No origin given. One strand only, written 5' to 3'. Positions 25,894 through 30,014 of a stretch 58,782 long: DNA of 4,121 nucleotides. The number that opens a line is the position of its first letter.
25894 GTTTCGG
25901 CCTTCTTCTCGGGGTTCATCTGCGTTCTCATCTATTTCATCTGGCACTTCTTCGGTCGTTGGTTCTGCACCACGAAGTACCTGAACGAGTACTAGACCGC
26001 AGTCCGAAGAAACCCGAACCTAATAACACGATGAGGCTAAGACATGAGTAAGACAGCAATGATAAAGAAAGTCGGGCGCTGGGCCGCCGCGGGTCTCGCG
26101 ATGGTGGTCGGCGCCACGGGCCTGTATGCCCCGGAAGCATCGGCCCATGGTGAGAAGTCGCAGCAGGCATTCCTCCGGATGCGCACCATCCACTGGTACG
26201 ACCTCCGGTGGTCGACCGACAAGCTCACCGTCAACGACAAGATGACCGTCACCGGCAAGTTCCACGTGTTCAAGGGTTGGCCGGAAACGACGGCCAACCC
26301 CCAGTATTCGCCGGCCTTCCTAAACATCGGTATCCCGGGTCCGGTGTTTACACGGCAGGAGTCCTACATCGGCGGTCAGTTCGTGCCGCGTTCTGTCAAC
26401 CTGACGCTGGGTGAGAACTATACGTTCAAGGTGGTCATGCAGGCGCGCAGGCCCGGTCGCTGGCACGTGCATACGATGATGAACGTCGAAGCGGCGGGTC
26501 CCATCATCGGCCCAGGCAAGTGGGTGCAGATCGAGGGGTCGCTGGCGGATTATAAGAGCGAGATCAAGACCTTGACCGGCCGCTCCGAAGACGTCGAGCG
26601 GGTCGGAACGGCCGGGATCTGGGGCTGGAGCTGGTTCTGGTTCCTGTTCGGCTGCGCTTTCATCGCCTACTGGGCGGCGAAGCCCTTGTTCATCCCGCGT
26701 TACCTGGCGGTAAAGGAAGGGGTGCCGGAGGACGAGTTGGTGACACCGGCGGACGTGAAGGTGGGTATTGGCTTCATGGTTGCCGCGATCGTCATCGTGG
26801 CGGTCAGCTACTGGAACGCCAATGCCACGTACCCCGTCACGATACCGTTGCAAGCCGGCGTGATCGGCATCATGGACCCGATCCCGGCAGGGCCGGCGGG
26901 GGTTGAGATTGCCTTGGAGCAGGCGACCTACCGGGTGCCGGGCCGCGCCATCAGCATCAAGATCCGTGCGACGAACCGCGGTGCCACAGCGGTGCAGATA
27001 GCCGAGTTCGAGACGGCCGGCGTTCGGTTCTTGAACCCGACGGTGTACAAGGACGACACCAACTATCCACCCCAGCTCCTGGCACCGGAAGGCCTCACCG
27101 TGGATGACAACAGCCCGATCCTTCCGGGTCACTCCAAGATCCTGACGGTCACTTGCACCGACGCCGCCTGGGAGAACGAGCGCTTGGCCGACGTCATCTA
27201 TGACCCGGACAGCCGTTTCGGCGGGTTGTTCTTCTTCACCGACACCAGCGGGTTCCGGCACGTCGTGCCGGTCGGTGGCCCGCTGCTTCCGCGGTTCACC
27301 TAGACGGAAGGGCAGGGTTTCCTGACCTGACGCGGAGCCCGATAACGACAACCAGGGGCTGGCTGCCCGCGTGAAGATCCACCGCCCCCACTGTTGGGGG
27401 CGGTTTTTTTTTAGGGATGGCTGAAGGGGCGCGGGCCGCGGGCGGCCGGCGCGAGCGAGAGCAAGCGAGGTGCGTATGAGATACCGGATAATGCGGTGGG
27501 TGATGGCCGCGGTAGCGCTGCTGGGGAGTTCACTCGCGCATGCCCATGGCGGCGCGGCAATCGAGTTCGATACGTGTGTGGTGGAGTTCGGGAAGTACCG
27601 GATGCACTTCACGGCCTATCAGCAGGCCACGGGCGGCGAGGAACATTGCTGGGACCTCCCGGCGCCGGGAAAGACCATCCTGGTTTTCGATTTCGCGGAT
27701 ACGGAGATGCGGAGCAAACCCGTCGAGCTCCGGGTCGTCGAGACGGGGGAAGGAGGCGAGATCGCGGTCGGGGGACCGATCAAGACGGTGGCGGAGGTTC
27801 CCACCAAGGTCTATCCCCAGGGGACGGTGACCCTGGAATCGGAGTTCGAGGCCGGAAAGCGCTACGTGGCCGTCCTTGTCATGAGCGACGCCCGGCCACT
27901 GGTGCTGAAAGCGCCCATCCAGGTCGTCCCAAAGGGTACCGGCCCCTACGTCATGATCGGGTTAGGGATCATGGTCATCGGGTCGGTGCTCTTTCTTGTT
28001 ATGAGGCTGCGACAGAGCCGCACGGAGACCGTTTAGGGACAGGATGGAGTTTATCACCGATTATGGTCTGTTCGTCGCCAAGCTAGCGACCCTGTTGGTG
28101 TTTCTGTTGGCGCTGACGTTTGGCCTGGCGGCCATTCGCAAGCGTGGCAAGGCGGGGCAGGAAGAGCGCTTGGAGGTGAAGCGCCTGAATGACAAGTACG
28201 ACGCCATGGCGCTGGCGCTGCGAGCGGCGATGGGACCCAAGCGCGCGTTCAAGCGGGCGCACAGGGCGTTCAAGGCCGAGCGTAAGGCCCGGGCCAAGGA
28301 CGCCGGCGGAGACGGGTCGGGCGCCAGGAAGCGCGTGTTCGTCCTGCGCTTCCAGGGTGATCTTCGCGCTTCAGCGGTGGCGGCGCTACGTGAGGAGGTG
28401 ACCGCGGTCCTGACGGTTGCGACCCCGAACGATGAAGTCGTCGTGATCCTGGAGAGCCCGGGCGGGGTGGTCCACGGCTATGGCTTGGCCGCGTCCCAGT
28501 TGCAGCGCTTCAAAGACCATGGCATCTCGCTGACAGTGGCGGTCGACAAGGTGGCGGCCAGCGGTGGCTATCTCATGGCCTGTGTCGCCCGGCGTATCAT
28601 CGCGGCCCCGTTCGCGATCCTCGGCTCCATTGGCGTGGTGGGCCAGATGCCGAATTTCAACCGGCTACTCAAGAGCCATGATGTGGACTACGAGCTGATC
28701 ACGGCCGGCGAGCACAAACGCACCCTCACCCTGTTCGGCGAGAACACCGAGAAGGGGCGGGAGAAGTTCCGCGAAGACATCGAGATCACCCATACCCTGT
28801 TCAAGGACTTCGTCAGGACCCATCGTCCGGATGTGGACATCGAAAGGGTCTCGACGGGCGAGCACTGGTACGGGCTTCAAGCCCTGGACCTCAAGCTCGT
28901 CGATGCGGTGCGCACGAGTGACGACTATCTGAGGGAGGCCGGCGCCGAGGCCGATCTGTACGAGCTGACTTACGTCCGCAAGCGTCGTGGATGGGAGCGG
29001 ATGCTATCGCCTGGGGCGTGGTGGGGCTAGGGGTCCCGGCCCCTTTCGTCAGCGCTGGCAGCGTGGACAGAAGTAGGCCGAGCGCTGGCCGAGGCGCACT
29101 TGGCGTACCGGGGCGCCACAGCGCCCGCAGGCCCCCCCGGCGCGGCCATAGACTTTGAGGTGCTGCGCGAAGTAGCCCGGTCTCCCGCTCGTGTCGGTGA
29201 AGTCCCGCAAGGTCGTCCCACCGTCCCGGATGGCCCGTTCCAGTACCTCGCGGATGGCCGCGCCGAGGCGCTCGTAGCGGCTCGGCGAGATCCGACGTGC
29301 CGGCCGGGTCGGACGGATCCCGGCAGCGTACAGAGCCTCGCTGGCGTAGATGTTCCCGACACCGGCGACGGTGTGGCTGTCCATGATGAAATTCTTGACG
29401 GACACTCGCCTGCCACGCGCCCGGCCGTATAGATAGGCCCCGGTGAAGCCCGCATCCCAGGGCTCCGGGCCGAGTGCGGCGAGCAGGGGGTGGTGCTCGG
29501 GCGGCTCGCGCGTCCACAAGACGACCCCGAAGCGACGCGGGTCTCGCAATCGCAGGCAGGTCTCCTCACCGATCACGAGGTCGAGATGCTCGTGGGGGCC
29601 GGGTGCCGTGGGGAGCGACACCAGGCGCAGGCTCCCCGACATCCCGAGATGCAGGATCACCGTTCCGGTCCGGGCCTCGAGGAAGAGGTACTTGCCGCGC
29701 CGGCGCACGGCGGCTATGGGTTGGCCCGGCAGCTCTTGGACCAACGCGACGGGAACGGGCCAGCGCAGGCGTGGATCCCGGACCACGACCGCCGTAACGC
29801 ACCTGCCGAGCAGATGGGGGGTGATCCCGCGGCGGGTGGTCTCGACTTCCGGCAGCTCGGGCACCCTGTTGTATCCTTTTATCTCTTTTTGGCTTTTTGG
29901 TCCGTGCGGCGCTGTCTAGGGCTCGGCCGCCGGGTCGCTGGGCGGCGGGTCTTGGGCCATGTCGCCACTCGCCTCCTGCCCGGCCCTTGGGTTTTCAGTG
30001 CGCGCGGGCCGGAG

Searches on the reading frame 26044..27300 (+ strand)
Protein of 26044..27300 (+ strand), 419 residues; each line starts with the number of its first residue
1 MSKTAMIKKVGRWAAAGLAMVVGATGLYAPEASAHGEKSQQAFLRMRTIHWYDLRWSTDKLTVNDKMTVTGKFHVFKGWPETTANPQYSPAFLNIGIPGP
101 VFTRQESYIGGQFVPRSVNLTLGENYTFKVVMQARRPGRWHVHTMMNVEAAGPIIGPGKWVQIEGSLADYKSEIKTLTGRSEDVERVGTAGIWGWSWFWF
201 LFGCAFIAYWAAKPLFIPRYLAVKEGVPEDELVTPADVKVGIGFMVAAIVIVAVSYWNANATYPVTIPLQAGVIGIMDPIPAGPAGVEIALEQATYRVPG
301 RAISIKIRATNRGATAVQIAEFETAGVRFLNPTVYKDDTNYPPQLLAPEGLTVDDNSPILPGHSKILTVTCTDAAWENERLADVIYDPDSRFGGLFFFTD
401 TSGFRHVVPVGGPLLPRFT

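Call 13: search_protein_families(library=pfam, proteins=[window:26044-27300:+], max_evalue=0.001)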
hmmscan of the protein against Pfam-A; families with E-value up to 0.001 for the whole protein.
window:26044-27300:+ (419 aa): 1 family
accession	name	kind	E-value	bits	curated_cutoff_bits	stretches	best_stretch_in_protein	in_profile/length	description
PF04744.17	Monooxygenase_B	-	5.3e-158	526.6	22.7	1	36-418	1-380/380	Monooxygenase subunit B protein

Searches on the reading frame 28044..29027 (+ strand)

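Call 13: search_protein_families(library=pfam, proteins=[window:28044-29027:+], max_evalue=0.001)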
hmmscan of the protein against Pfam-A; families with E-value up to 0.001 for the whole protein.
window:28044-29027:+ (328 aa): 3 families
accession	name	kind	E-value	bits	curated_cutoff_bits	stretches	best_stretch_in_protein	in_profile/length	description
PF08496.15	Peptidase_S49_N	-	1.4e-48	165.1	27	1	2-153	1-147/147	Peptidase family S49 N-terminal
PF01343.23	Peptidase_S49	-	3.1e-39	134.9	24.9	1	156-304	2-152/154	Peptidase family S49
PF01972.22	SDH_protease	-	8.1e-07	28.8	31.3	1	126-204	87-164/286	ClpP-like SDH-type serine proteinase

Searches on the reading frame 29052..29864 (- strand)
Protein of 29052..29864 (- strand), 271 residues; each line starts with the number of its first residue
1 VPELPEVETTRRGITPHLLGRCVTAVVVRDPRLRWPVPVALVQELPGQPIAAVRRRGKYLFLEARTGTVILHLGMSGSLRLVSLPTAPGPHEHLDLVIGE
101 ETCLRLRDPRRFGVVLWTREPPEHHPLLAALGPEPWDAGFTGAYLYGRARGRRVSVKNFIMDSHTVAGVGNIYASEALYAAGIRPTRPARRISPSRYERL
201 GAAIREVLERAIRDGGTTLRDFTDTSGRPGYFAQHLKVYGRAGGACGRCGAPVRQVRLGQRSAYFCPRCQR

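Call 54: search_protein_families(library=pfam, proteins=[window:29052-29864:-], max_evalue=0.001)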
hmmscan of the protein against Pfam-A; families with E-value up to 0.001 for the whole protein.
window:29052-29864:- (271 aa): 3 families
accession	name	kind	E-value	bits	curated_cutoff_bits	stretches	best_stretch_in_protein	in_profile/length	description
PF01149.29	Fapy_DNA_glyco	-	4.7e-34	118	25.5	1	1-114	1-116/117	Formamidopyrimidine-DNA glycosylase N-terminal domain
PF06831.19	H2TH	-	1.3e-24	86.4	34.7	1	131-221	1-91/93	Formamidopyrimidine-DNA glycosylase H2TH domain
PF06827.20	zf-FPG_IleRS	-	2.5e-08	34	21.3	1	246-270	4-28/30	Zinc finger found in FPG and IleRS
